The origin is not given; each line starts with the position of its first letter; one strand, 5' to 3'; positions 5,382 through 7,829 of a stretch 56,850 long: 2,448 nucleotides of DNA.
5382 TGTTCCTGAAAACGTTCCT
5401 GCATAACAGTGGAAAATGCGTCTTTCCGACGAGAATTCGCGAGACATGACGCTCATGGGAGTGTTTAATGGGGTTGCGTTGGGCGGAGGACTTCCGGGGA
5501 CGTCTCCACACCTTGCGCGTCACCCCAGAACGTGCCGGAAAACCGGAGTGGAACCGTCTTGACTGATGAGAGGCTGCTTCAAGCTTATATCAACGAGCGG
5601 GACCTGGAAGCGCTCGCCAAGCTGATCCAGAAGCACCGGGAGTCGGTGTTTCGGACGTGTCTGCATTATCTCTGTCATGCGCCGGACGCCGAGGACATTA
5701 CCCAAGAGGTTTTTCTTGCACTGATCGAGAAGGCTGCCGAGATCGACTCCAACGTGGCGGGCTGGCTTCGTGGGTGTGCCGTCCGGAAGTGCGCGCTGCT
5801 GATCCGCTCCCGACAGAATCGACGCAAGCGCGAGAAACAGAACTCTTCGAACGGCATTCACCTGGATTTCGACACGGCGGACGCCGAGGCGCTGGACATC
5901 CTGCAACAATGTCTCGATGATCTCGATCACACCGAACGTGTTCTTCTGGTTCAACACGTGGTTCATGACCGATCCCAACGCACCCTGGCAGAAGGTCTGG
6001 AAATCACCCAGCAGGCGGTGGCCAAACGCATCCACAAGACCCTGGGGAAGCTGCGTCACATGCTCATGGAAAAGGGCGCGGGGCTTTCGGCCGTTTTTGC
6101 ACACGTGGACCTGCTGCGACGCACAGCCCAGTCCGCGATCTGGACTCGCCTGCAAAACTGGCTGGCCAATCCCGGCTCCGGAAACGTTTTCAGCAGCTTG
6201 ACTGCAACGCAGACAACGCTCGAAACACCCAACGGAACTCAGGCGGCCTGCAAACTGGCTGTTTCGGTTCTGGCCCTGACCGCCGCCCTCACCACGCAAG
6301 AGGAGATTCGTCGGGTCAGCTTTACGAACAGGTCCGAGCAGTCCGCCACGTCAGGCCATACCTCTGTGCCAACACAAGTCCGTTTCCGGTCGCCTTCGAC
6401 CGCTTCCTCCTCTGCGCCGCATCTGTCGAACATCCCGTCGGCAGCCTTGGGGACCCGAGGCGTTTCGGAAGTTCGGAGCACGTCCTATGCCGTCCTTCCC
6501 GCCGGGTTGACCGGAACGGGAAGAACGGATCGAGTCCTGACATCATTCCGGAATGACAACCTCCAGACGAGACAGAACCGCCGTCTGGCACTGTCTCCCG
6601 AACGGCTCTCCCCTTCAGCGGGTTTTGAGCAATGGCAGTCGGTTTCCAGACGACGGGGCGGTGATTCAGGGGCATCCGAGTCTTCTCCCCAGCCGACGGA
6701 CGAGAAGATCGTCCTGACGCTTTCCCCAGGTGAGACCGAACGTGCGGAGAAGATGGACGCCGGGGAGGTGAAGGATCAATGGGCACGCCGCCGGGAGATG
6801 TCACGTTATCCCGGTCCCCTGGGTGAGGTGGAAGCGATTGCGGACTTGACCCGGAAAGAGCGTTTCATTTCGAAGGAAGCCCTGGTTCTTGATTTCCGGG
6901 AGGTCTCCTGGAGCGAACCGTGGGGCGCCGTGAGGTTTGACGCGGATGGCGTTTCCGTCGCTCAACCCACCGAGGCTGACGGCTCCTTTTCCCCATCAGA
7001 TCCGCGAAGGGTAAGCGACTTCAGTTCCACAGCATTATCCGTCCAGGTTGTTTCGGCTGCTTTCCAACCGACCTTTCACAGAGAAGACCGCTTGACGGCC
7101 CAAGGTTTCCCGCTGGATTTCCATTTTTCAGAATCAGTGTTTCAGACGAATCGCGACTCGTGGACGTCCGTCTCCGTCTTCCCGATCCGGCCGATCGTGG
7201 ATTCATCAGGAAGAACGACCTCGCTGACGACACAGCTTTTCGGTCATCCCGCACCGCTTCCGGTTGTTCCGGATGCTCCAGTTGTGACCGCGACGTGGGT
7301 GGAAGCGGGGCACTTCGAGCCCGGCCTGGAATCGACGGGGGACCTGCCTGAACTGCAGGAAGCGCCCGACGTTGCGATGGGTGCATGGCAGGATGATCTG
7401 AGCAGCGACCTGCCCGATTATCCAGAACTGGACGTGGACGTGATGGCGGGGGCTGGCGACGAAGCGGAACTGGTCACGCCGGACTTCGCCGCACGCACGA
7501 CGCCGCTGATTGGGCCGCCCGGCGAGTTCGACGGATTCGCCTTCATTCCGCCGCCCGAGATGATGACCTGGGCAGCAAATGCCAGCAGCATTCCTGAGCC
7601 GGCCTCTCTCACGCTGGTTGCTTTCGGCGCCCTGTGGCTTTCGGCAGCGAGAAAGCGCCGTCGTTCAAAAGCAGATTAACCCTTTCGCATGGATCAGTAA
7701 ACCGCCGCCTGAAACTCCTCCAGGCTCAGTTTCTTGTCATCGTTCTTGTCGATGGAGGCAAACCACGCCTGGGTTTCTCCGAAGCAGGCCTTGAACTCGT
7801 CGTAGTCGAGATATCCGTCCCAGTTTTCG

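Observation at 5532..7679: ECF sigma factor tethered by a membrane span and ending in a PEP-CTERM exosortase signal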

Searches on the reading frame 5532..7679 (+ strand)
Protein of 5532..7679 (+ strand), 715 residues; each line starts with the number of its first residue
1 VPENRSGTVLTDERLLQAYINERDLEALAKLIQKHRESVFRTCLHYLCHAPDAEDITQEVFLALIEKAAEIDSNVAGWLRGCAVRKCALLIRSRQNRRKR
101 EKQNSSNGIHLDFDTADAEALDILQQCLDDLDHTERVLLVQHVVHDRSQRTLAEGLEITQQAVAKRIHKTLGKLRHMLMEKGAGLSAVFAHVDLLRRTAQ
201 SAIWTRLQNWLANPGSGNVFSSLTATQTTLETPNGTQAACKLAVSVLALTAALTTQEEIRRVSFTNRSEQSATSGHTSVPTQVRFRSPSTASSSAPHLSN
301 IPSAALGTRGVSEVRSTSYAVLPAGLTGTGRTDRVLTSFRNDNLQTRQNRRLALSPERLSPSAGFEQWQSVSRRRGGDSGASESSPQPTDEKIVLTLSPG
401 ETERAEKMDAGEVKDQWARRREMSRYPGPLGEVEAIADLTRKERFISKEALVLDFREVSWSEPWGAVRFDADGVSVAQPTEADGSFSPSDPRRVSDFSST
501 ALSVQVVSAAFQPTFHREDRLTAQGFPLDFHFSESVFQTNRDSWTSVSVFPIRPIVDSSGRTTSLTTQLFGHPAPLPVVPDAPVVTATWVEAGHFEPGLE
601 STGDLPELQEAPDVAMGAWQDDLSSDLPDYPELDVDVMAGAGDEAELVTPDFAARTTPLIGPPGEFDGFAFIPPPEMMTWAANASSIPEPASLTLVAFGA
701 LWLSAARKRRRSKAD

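Call 3: search_protein_families(library=pfam, proteins=[window:5532-7679:+], max_evalue=1)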
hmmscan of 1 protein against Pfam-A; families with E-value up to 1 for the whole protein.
window:5532-7679:+ (715 aa): 7 families
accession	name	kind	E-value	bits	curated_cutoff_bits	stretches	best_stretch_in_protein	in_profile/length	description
PF04542.20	Sigma70_r2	-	3.4e-09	36.8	24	1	31-95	1-69/71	Sigma-70 region 2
PF04545.22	Sigma70_r4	-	4.5e-05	23.3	24.1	1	127-176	1-50/50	Sigma-70, region 4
PF08281.18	Sigma70_r4_2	-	0.00034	20.7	25.7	1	122-174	2-54/54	Sigma-70, region 4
PF18024.7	HTH_50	-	0.0082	16.3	27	1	131-169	8-46/50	Helix-turn-helix domain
PF07589.16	PEP-CTERM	-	0.011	16.2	20.7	1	686-710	1-24/24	PEP-CTERM motif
PF06530.18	Phage_antitermQ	-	0.027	14.8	26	1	121-180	53-112/118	Phage antitermination protein Q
PF23356.2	TPR_PEP5_VPS11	-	0.15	11.8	27.5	1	112-163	238-289/354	PEP5/VPS11 Clathrin repeat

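Call 4: search_protein_families(library=ncbifam, proteins=[window:5532-7679:+], max_evalue=1)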
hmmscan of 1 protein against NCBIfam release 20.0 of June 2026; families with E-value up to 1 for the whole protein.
window:5532-7679:+ (715 aa): 75 families (the best 25 are shown)
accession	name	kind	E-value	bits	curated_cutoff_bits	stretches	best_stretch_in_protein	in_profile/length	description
TIGR02937.1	sigma70-ECF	superfamily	2.2e-19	69.7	42.9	1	26-178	1-165/165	sigma-70 family RNA polymerase sigma factor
TIGR02985.1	Sig70_bacteroi1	subfamily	3.3e-14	53.4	126.4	1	30-178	5-162/162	RNA polymerase sigma-70 factor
NF009171.0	PRK12518.1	equivalog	6.7e-14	52.1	208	1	10-183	12-189/191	RNA polymerase sigma factor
NF009172.0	PRK12519.1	subfamily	1.2e-13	51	222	1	11-180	15-191/194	RNA polymerase sigma factor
NF009166.1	PRK12513.1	equivalog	1.9e-13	50.6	206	1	11-181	8-189/193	RNA polymerase sigma factor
NF009168.0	PRK12515.1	subfamily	3.4e-13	49.5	236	1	11-183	8-184/189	RNA polymerase sigma factor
TIGR02983.1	SigE-fam_strep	subfamily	1.2e-12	48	141.55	1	26-180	6-160/162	SigE family RNA polymerase sigma factor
NF009195.0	PRK12543.1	subfamily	1.2e-12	47.8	197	1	20-177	14-177/192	RNA polymerase sigma factor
TIGR02989.1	Sig-70_gvs1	subfamily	2.3e-12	47.1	124.55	1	27-175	2-155/158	RNA polymerase sigma-70 factor, Rhodopirellula/Verrucomicrobium family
NF007228.0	PRK09646.1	subfamily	8.3e-12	45.1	226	1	12-178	16-190/194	ECF RNA polymerase sigma factor SigK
NF008888.0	PRK11922.1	equivalog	9.3e-12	45.1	204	1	11-181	15-199/231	RNA polymerase sigma factor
NF007227.0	PRK09645.1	subfamily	4.2e-11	43.1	202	1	22-183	9-175/177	sigma-70 family RNA polymerase sigma factor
NF058625.1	sigma_PG0214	equivalog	8.8e-11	41.8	130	1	29-180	7-163/170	GFO_1088 family ECF-type sigma factor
TIGR02954.1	Sig70_famx3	hypoth_equivalog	2e-09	37.4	188.5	1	14-179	5-168/170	RNA polymerase sigma-70 factor, TIGR02954 family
NF004113.0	PRK05602.1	equivalog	2.5e-09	37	208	1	10-181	30-204/211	RNA polymerase sigma factor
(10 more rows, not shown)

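Call 8: find_homologous_proteins(query=window:5532-7679:+, max_evalue=0.001)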
Query window:5532-7679:+ (715 aa): 4 proteins with E <= 0.001 among 8000 candidates.
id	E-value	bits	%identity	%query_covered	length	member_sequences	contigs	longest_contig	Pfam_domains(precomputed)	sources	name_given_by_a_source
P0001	0.0e+0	1592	100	100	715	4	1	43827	PF04542.21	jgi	-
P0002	1.2e-5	42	36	11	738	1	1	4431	PF25973.1,PF04545.23,PF25919.1,PF04542.21,PF25917.1,PF08281.19,PF25954.1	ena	-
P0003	3.5e-5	40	31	23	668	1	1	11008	PF04545.23,PF04542.21,PF08281.19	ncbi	-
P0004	1.4e-4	38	25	34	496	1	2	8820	PF04545.23,PF04542.21,PF08281.19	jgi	jgi:RNA polymerase sigma factor (sigma-70 family)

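Call 9: list_cluster_members(proteins=[P0001])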
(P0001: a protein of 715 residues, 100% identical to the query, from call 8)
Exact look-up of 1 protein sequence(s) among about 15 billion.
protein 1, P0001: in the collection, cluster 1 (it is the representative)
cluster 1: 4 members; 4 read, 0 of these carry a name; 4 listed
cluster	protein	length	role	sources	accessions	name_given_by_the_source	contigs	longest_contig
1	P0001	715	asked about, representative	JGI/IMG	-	-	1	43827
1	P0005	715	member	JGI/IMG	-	-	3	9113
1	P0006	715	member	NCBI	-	-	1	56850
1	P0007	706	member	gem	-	-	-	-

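Call 15: find_encoding_contigs(protein=P0001, flank=10000, max_places=6)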
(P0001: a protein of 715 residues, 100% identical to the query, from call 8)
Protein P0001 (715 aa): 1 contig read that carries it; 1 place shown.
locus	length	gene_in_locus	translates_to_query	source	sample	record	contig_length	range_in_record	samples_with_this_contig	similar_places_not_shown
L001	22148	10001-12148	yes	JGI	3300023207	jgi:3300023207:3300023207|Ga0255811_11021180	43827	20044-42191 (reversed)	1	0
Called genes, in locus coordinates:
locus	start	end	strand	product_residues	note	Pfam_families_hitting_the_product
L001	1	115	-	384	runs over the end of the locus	PF01264:Chorismate_synt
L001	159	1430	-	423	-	PF00275:EPSP_synthase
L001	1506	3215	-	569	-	PF01011:PQQ (faint), PF13360:PQQ_2, PF13570:Beta-prop_ACSF4, PF13360:PQQ_2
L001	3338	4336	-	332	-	PF01116:F_bP_aldolase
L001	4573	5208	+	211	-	PF07826:IMP_cyclohyd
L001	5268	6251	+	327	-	PF01408:GFO_IDH_MocA, PF22725:GFO_IDH_MocA_C3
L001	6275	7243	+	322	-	PF00248:Aldo_ket_red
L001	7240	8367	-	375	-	PF04055:Radical_SAM, PF13186:SPASM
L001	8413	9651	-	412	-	-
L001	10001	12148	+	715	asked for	PF04542:Sigma70_r2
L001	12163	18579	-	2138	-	PF05860:TPS, PF13405:EF-hand_6 (faint), PF13499:EF-hand_7 (weak)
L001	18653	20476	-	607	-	PF03865:ShlB, PF01103:Omp85 (weak)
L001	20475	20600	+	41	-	-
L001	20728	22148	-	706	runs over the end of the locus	-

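Call 34: find_related_loci(query=window:5532-7679:+, collection=genome_contigs, flank=10000)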
Query window:5532-7679:+ (715 aa) in genome_contigs; peptide patterns used: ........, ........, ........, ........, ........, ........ (x = any residue, [..] = any of these).
599 stretches matched a pattern (row limit reached: there are more); 316 encode a relative of the query (tblastn E <= 1e-3); the best 80 are kept; 80 distinct loci.
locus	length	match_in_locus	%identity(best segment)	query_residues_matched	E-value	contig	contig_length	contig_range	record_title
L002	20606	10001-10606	32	2-202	2e-20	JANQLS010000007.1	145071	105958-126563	MAG: Planctomycetota bacterium isolate PL25a_bin.67 k99_1975052, whole genome shotgun sequence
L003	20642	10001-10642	29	12-225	6e-15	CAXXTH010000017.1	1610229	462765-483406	MAG: Candidatus Hydrogenedentota bacterium isolate 9b89ec8d-082b-4b84-8410-e46c42bccd54 genome assembly, contig: contig_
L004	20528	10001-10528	26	10-186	9e-14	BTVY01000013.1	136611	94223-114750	MAG: Candidatus Hydrogenedentota bacterium AMX-MBFR-82 DNA, sequence013, whole genome shotgun sequence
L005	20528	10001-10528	28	7-181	4e-13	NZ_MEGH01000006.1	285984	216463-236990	MAG: Pseudonocardia sp. SCN 73-27 ABT15_C0006, whole genome shotgun sequence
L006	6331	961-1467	29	24-181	8e-13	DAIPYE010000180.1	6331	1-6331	MAG TPA_asm: Bacteroidota bacterium isolate CTOTU2443 NODE_5035_length_6331_cov_4.309114, whole genome shotgun sequence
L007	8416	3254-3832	26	8-181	2e-12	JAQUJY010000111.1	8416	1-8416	MAG: Bacteroidales bacterium isolate STCSWMC_95 NODE_27066_length_8416_cov_8.680179_ST_CSWMC, whole genome shotgun seque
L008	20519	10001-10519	31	11-178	3e-12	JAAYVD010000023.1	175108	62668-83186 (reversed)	MAG: Candidatus Riflebacteria bacterium isolate AS27yjCOA_28 24666_AS27, whole genome shotgun sequence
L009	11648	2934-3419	32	24-182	2e-12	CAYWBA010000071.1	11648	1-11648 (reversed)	MAG TPA_asm: uncultured Planctomycetota bacterium isolate binchicken_co89_671 genome assembly, contig: NODE_10969_length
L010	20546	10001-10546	27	31-194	3e-11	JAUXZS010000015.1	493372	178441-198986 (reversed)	MAG: Bacteroidota bacterium isolate C18_maxbin.119 C18_k141_203660, whole genome shotgun sequence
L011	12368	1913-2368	31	31-183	3e-11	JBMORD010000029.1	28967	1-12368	MAG: Myxococcota bacterium isolate Betzabe_MAG171 MAG171_29, whole genome shotgun sequence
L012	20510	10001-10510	28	10-174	1e-10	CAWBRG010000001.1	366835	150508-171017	MAG: uncultured Actinomycetota bacterium isolate MFD00392.bin.2.300 genome assembly, contig: contig_16194, whole genome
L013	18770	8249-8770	25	12-181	1e-10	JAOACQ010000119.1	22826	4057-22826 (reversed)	MAG: Brevinematales bacterium isolate SKW211 k141_190744, whole genome shotgun sequence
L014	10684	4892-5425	30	12-175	2e-10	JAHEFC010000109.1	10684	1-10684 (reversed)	MAG: Sphingobacteriales bacterium isolate Ww31 NODE_1615_length_10684_cov_2.274259, whole genome shotgun sequence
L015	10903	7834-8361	26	20-179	1e-10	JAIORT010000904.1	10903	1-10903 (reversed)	MAG: Bacteroidales bacterium isolate SMBSF25 20074_Bin_6_contigs_1_c_000000000648, whole genome shotgun sequence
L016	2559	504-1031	25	20-179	1e-10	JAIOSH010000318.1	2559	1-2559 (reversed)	MAG: Bacteroidales bacterium isolate SMBSF39 bin_16_k127_31376, whole genome shotgun sequence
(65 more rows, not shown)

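Call 39: find_encoding_contigs(protein=P0006, flank=1000, max_places=5)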
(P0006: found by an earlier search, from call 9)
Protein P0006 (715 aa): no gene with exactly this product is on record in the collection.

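Call 40: find_encoding_contigs(protein=P0005, flank=5000, max_places=5)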
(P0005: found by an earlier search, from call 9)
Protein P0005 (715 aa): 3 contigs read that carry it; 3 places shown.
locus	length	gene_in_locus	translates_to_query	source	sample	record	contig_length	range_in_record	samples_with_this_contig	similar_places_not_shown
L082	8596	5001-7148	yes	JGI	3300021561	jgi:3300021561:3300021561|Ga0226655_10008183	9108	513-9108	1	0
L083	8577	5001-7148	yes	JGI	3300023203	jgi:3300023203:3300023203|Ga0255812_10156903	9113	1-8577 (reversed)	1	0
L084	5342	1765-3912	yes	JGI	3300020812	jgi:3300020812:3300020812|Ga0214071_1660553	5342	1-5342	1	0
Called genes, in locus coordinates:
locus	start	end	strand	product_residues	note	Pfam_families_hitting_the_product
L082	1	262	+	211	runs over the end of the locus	PF07826:IMP_cyclohyd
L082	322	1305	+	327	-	-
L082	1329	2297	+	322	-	PF00248:Aldo_ket_red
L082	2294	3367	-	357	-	-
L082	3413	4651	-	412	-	-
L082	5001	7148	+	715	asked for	PF04542:Sigma70_r2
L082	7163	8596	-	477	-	?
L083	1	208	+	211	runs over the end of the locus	PF07826:IMP_cyclohyd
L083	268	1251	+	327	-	PF01408:GFO_IDH_MocA, PF22725:GFO_IDH_MocA_C3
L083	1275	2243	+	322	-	PF00248:Aldo_ket_red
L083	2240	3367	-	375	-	PF04055:Radical_SAM, PF13186:SPASM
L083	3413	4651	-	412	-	-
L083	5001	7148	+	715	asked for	PF04542:Sigma70_r2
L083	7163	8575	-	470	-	?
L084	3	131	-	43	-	?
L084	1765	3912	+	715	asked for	PF04542:Sigma70_r2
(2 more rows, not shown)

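Call 59: predict_structure(protein=window:5532-7676:+)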
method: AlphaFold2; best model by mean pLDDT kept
length: 715 residues; sequences in the alignment: 1
mean_pLDDT: 39.1   pTM: 0.27
mean pLDDT of the five models: 39.1, 35.0, 33.5, 30.6, 28.5
residues with pLDDT >= 90: 0; 70-90: 22; 50-70: 111; < 50: 582
segments of 3 or more residues with pLDDT < 50: 1-9, 108-113, 137-167, 185-408, 410-698, 703-715
pLDDT, mean of each block of 10 residues (from residue 1): 41 69 73 64 60 56 70 67 65 67 60 53 58 47 39 42 48 56 50 45 42 39 35 39 39 37 36 35 29 28 29 27 28 27 29 29 28 30 31 31 44 44 37 34 29 25 27 27 28 29 24 27 26 28 29 32 32 28 27 28 32 31 35 31 29 30 35 39 44 46 43 37
secondary structure, 60 per line:
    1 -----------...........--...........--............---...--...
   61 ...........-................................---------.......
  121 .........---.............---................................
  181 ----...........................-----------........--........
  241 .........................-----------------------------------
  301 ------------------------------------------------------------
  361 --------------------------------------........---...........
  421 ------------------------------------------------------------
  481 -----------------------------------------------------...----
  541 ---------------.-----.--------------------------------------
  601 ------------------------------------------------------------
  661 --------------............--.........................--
elements in order (helices of 4 or more, strands of 3 or more residues): H12-22 H25-35 H38-49 H58-71 H73-104 H114-129 H133-145 H149-180 H185-211 H223-230 H233-265 H399-406 H410-420 H675-686 H689-713

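Call 63: search_protein_families(library=pfam, proteins=[P0003, P0004], max_evalue=0.01)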
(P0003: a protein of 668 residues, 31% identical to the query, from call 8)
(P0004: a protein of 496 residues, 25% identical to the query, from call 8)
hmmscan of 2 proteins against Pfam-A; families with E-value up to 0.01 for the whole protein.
P0003 (668 aa): 5 families
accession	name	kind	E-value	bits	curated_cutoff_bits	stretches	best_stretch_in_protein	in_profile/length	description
PF04545.22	Sigma70_r4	-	2.1e-14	53.2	24.1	1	127-176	1-50/50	Sigma-70, region 4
PF08281.18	Sigma70_r4_2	-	1.5e-12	47.4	25.7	1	122-174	2-54/54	Sigma-70, region 4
PF04542.20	Sigma70_r2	-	1.7e-09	37.8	24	1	27-93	3-71/71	Sigma-70 region 2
PF22233.2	PhyR_sigma-like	-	0.0019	18.4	27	1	128-164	1-37/50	Response regulator PhyR, sigma-like domain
PF12802.13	MarR_2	-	0.0029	18.2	27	1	132-169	5-43/61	MarR family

P0004 (496 aa): 5 families
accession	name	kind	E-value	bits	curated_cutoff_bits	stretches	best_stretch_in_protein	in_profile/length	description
PF08281.18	Sigma70_r4_2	-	1.1e-11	44.6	25.7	1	148-198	4-54/54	Sigma-70, region 4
PF04545.22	Sigma70_r4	-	2e-11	43.6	24.1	1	151-199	1-49/50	Sigma-70, region 4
PF04542.20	Sigma70_r2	-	7.8e-07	29.2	24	1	48-121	1-71/71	Sigma-70 region 2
PF22980.2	Myb_DNA-bind_8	-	0.0031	17.2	27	1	173-195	22-45/50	Myb-like DNA-binding domain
PF13404.12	HTH_AsnC-type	-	0.0094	16.2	27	0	171-193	18-40/42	AsnC-type helix-turn-helix domain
